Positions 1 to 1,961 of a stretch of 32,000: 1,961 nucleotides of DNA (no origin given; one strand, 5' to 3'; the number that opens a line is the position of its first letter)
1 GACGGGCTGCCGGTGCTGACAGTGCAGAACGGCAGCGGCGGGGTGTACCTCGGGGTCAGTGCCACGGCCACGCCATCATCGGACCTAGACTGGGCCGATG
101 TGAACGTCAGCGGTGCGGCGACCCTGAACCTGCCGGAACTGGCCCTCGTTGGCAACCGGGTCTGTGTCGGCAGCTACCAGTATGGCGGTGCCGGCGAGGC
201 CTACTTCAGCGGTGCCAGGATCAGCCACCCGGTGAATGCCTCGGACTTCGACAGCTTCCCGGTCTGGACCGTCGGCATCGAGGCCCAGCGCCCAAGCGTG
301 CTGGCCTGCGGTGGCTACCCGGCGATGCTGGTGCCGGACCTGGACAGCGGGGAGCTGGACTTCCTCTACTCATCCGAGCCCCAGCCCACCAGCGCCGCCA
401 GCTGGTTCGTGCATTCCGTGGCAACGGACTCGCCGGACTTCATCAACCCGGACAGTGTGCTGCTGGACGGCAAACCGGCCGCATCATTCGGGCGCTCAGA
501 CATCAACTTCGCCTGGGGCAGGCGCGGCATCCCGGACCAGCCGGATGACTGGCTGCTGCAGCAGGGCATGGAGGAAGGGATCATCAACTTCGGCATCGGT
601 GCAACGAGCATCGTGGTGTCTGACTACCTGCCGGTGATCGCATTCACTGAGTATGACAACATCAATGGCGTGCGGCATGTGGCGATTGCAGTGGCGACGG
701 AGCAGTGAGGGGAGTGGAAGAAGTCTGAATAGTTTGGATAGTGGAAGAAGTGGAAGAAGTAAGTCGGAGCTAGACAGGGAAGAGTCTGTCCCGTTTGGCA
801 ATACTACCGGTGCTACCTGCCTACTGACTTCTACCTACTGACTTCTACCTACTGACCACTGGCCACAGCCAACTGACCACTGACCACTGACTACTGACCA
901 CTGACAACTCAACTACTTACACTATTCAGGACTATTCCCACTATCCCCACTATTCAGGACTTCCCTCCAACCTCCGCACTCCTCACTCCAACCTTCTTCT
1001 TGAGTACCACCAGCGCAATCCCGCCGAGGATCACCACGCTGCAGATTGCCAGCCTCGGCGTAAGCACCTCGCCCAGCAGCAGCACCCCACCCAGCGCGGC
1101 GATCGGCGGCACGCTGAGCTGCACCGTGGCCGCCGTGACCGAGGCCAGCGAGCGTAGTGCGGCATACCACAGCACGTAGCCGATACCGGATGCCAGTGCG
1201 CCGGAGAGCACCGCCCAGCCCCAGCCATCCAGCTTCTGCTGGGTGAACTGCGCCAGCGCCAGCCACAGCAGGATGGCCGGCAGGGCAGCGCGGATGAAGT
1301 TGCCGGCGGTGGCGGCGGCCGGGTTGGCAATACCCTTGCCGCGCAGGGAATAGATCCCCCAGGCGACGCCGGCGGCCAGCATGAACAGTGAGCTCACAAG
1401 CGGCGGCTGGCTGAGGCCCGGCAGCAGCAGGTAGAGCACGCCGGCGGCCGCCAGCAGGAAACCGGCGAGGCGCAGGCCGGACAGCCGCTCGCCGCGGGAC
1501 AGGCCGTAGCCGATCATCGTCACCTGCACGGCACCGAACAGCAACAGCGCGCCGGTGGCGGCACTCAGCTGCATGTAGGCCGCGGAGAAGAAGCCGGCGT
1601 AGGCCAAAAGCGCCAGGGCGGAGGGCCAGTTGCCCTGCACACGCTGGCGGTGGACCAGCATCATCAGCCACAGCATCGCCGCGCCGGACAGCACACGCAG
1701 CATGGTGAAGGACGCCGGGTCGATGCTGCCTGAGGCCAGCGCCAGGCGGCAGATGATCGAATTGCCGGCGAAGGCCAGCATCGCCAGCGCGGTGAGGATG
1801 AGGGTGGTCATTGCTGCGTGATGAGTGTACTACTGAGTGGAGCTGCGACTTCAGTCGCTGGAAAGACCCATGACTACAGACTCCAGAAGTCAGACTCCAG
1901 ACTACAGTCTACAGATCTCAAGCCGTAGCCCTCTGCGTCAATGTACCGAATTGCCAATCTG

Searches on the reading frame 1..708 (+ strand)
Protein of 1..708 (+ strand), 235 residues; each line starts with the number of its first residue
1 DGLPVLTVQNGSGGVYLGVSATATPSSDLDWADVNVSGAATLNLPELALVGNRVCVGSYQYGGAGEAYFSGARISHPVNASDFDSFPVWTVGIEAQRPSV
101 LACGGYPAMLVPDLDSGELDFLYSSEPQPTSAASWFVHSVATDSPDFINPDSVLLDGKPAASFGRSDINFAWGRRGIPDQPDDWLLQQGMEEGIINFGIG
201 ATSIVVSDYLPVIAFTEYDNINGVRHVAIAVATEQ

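Call 5: search_protein_families(library=pfam, proteins=[window:1-708:+], max_evalue=1)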
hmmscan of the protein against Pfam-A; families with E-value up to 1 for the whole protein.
window:1-708:+ (235 aa): 0 families

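Call 6: search_protein_families(library=ncbifam, proteins=[window:1-708:+], max_evalue=1)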
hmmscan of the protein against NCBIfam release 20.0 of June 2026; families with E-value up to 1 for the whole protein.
window:1-708:+ (235 aa): 0 families

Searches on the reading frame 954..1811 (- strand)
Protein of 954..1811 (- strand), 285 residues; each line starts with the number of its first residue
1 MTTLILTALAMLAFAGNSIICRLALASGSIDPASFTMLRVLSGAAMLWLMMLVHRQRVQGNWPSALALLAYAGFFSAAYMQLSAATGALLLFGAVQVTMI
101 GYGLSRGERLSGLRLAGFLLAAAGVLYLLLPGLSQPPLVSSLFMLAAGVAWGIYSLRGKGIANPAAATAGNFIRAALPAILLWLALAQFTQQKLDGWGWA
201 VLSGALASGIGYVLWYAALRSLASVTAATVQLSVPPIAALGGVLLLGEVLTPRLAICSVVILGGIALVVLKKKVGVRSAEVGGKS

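Call 8: search_protein_families(library=pfam, proteins=[window:954-1811:-], max_evalue=0.01)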
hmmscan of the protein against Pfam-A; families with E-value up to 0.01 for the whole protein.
window:954-1811:- (285 aa): 1 family
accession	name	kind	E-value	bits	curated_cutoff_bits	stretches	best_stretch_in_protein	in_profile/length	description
PF00892.27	EamA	-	9.6e-21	74.9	28.2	2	142-269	5-134/135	EamA-like transporter family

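Call 74: find_encoding_contigs(protein=window:954-1811:-, flank=10000, max_places=3)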
Protein window:954-1811:- (285 aa): 5 contigs read that carry it; 3 places shown.
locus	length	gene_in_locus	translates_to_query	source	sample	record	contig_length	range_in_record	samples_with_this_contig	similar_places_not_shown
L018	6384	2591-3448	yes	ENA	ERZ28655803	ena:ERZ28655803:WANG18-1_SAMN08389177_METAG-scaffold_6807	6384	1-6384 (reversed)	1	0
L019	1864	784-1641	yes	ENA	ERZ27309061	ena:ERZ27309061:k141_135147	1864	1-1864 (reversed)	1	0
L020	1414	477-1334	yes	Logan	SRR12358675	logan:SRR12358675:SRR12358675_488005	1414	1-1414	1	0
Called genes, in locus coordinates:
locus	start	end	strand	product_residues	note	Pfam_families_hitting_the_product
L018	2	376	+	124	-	?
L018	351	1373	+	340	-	-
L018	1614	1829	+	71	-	-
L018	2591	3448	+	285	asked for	PF00892:EamA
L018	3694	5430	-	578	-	-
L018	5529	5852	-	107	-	-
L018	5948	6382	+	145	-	?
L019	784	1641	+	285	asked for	PF00892:EamA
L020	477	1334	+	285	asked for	PF00892:EamA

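Call 76: search_protein_families(library=pfam, proteins=[L018:3694-5427:-], max_evalue=1)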
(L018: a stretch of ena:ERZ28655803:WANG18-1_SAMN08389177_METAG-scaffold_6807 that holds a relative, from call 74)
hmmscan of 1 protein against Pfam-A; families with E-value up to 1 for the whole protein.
L018:3694-5427:- (577 aa): 1 family
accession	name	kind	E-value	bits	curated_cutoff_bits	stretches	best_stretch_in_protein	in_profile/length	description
PF00404.24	Dockerin_1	-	0.001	19.7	22.9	1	96-144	2-49/57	Dockerin type I domain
